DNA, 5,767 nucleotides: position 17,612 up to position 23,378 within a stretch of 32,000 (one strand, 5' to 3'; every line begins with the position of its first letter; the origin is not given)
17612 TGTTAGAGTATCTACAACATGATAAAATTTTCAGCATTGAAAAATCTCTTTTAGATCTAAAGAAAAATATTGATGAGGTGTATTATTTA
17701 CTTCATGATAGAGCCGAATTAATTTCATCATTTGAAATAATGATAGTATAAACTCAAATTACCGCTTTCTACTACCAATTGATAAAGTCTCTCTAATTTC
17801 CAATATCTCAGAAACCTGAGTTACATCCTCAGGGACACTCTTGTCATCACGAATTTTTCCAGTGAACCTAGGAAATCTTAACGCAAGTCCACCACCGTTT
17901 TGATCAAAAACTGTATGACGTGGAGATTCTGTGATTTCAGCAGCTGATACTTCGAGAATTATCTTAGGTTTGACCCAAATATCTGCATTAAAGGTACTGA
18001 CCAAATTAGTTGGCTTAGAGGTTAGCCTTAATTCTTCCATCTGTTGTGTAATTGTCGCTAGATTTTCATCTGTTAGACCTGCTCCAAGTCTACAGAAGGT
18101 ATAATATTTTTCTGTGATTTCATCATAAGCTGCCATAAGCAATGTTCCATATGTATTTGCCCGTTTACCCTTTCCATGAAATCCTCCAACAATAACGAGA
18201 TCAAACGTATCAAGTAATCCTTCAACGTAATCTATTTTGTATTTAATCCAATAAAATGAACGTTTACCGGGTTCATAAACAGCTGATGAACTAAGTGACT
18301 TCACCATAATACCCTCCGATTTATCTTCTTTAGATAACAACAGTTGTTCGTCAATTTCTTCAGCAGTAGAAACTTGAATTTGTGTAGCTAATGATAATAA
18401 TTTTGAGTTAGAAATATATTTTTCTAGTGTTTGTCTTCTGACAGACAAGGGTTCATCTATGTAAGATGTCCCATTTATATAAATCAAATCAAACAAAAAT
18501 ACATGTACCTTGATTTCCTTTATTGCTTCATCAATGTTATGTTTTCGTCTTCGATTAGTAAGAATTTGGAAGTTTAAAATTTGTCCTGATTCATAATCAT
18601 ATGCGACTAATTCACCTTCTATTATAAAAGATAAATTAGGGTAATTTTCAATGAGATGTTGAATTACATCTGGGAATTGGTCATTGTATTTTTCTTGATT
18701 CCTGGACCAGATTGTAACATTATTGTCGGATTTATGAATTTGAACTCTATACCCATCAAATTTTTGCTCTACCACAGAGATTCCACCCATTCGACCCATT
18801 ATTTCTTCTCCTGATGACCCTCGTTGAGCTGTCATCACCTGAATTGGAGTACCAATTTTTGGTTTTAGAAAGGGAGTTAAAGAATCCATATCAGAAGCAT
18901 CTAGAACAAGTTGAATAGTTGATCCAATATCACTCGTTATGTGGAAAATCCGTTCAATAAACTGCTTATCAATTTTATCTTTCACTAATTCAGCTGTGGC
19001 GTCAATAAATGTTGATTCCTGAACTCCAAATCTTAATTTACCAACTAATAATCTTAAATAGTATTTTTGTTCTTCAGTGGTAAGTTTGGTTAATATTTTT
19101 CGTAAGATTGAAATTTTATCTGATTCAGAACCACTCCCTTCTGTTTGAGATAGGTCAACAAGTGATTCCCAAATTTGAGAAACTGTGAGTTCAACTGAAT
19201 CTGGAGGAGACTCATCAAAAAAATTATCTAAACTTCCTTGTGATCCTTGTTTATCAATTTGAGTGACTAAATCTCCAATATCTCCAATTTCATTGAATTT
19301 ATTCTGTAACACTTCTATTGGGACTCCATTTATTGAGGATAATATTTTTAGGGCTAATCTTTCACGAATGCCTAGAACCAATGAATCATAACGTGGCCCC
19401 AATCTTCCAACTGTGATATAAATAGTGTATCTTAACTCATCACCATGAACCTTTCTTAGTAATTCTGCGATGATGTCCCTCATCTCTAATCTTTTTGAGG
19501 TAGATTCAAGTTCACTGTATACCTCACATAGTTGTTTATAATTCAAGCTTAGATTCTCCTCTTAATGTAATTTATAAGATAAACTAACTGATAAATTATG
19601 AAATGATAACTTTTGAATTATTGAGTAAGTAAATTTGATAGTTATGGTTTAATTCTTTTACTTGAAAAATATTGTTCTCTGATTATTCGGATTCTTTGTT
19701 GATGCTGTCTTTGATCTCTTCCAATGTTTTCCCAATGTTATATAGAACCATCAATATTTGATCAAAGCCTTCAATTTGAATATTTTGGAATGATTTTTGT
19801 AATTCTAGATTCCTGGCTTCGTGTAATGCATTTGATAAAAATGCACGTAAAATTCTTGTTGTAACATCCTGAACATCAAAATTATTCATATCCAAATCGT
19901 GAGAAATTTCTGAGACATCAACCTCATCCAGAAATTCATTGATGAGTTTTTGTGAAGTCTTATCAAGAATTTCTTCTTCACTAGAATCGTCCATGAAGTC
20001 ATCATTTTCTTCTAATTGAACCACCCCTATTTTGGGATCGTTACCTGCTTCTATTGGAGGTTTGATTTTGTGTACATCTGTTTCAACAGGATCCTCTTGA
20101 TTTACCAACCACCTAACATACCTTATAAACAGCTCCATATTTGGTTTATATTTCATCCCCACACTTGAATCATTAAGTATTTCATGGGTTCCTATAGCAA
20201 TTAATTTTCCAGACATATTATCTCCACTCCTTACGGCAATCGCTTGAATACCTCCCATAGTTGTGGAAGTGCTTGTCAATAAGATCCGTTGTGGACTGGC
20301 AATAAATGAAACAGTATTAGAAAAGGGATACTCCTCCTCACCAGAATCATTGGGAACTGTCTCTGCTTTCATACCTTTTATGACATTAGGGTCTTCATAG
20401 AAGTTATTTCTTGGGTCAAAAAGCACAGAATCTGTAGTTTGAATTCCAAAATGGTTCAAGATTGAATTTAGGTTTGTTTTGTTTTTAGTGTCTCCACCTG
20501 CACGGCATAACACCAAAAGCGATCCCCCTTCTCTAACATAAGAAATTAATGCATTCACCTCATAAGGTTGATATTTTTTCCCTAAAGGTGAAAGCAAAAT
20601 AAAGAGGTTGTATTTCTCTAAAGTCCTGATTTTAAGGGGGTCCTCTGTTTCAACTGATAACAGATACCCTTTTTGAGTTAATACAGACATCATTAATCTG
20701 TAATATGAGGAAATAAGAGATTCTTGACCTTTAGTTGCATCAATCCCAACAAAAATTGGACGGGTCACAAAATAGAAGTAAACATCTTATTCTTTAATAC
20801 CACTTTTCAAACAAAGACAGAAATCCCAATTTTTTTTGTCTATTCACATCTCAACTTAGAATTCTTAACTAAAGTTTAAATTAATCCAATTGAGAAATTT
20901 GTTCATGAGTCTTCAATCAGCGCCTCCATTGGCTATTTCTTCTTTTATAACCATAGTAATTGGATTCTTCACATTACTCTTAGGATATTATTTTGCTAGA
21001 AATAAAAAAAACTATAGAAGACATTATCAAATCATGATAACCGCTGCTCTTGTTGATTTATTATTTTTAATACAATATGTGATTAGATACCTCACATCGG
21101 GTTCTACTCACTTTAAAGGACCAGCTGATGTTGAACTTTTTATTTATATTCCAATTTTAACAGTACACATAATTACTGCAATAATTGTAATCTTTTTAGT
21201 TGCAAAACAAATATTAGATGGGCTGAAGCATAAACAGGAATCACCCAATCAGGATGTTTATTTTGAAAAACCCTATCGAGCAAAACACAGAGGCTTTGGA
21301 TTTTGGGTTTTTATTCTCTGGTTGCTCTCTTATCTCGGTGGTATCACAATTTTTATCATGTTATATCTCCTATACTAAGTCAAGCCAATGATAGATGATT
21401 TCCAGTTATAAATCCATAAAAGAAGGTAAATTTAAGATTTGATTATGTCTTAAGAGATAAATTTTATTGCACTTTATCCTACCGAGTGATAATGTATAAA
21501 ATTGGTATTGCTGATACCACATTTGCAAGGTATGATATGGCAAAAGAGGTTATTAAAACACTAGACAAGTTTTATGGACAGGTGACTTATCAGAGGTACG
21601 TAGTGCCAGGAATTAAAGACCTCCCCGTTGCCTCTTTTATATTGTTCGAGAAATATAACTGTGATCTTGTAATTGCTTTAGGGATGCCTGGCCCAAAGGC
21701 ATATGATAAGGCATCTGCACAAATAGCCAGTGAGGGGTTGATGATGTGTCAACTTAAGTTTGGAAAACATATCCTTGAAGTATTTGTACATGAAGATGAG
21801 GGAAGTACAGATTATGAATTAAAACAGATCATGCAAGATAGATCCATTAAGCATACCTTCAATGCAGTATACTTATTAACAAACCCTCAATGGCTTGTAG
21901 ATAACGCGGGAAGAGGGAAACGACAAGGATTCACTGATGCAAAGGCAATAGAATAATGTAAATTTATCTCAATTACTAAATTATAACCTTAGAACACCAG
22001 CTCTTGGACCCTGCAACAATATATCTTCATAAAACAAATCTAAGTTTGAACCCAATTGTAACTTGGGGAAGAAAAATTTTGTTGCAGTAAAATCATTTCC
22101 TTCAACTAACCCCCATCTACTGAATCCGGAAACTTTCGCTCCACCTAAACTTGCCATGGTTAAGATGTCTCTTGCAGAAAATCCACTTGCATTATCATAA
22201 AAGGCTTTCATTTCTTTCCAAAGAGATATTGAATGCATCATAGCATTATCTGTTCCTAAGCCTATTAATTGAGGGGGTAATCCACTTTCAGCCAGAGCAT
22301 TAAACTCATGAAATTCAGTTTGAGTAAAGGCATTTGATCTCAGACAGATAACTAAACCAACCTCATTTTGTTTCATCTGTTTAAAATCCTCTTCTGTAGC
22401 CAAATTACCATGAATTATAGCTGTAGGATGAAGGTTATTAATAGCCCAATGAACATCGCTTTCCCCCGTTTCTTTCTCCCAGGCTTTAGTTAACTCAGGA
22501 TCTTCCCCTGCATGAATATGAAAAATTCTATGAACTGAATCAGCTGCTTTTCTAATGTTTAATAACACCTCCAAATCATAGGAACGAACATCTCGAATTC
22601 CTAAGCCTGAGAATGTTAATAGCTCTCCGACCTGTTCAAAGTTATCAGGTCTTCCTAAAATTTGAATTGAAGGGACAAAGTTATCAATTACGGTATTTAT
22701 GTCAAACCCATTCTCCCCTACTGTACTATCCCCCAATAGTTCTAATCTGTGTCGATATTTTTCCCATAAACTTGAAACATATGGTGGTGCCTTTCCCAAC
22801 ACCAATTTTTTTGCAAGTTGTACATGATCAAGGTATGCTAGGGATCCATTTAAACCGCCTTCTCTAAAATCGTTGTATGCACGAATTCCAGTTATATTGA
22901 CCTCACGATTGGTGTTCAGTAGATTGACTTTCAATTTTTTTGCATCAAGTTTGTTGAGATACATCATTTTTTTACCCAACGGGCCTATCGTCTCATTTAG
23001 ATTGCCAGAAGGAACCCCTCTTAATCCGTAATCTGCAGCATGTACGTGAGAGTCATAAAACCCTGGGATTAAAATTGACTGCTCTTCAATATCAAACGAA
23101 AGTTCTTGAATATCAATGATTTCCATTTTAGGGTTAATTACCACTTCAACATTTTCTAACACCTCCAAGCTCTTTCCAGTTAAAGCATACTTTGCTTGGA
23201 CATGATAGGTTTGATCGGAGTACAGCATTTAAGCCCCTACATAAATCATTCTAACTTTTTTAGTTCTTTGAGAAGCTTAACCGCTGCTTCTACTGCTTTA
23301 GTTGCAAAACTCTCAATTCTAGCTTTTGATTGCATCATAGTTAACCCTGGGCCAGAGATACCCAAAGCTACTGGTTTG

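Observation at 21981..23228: Candidate missing deaminase of archaeal riboflavin biosynthesis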

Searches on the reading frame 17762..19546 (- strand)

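Call 4: search_protein_families(library=pfam, proteins=[window:17762-19546:-])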
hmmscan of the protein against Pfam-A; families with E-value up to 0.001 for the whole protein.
window:17762-19546:- (595 aa): 4 families
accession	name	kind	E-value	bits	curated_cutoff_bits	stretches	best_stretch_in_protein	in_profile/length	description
PF01068.26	DNA_ligase_A_M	-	1.2e-52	179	26.2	1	238-437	2-204/204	ATP dependent DNA ligase domain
PF04675.19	DNA_ligase_A_N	-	3e-37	128.9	24.6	1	3-184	2-173/174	DNA ligase N terminus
PF04679.21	DNA_ligase_A_C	-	1.1e-19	71.1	27.5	1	463-569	2-94/94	ATP dependent DNA ligase C terminal region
PF09414.15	RNA_ligase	-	2e-08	35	27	1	258-437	4-171/171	RNA ligase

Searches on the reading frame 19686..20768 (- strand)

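Call 4: search_protein_families(library=pfam, proteins=[window:19686-20768:-])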
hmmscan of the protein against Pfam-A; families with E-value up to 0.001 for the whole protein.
window:19686-20768:- (361 aa): 2 families
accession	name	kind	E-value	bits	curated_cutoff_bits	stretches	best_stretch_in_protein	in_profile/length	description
PF23355.1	IFT52_GIFT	-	8e-15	55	27.2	1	39-116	32-109/246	IFT52 GIFT domain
PF09822.16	ABC_transp_aux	-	3.7e-06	26.8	34.7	1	17-124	12-126/288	ABC-type uncharacterized transport system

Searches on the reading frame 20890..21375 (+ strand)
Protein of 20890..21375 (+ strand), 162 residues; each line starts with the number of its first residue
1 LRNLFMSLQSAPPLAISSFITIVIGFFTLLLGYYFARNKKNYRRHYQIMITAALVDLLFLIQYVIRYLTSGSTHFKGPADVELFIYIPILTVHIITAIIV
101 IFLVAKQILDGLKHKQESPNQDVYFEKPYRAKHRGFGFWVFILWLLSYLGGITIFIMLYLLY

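Call 4: search_protein_families(library=pfam, proteins=[window:20890-21375:+])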
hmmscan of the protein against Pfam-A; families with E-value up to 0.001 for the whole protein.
window:20890-21375:+ (162 aa): 1 family
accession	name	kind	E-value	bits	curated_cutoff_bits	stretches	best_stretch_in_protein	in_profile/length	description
PF04238.17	DUF420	-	4.6e-26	92.1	30.5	1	19-158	6-130/130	Protein of unknown function (DUF420)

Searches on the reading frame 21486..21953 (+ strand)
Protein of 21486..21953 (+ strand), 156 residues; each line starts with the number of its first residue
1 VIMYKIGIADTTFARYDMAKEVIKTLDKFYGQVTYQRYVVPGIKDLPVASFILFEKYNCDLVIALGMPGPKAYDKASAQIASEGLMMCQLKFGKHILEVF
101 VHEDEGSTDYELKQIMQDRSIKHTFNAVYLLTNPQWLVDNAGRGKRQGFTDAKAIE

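Call 4: search_protein_families(library=pfam, proteins=[window:21486-21953:+])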
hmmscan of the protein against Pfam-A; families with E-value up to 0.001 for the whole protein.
window:21486-21953:+ (156 aa): 1 family
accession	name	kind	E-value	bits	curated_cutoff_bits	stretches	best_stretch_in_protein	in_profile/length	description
PF00885.24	DMRL_synthase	-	1.4e-08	35.1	26.7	1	5-97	3-104/139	6,7-dimethyl-8-ribityllumazine synthase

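Call 5: search_protein_families(library=ncbifam, proteins=[window:21486-21953:+], max_evalue=0.01)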
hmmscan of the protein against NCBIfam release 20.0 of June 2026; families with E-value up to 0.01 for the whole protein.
window:21486-21953:+ (156 aa): 2 families
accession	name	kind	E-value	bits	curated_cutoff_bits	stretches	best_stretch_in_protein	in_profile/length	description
TIGR01506.1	ribC_arch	equivalog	4.7e-47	159.7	100.55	1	5-153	1-149/151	riboflavin synthase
TIGR00114.1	lumazine-synth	equivalog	0.00025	21.1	84.6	1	18-95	21-98/138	6,7-dimethyl-8-ribityllumazine synthase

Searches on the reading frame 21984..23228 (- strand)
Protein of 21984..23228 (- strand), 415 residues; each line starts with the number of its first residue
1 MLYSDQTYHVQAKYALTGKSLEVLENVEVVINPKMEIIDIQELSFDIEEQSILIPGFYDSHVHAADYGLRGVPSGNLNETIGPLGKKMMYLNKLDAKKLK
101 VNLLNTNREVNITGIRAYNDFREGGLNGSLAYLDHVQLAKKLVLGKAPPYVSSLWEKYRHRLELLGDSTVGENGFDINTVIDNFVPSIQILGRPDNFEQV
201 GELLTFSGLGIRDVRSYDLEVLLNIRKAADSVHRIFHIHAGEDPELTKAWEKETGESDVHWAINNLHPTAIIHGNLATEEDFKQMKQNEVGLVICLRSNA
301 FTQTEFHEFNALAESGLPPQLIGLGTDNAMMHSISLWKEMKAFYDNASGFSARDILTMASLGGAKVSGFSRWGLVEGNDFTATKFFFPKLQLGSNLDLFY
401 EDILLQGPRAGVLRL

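Call 4: search_protein_families(library=pfam, proteins=[window:21984-23228:-])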
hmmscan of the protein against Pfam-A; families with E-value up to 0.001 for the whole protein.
window:21984-23228:- (415 aa): 2 families
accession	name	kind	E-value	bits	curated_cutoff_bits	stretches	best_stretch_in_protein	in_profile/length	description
PF01979.26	Amidohydro_1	-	5.5e-21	75.6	25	1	52-376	1-308/345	Amidohydrolase family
PF00962.28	A_deaminase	-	0.00029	20.5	27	1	253-359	198-306/330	Adenosine deaminase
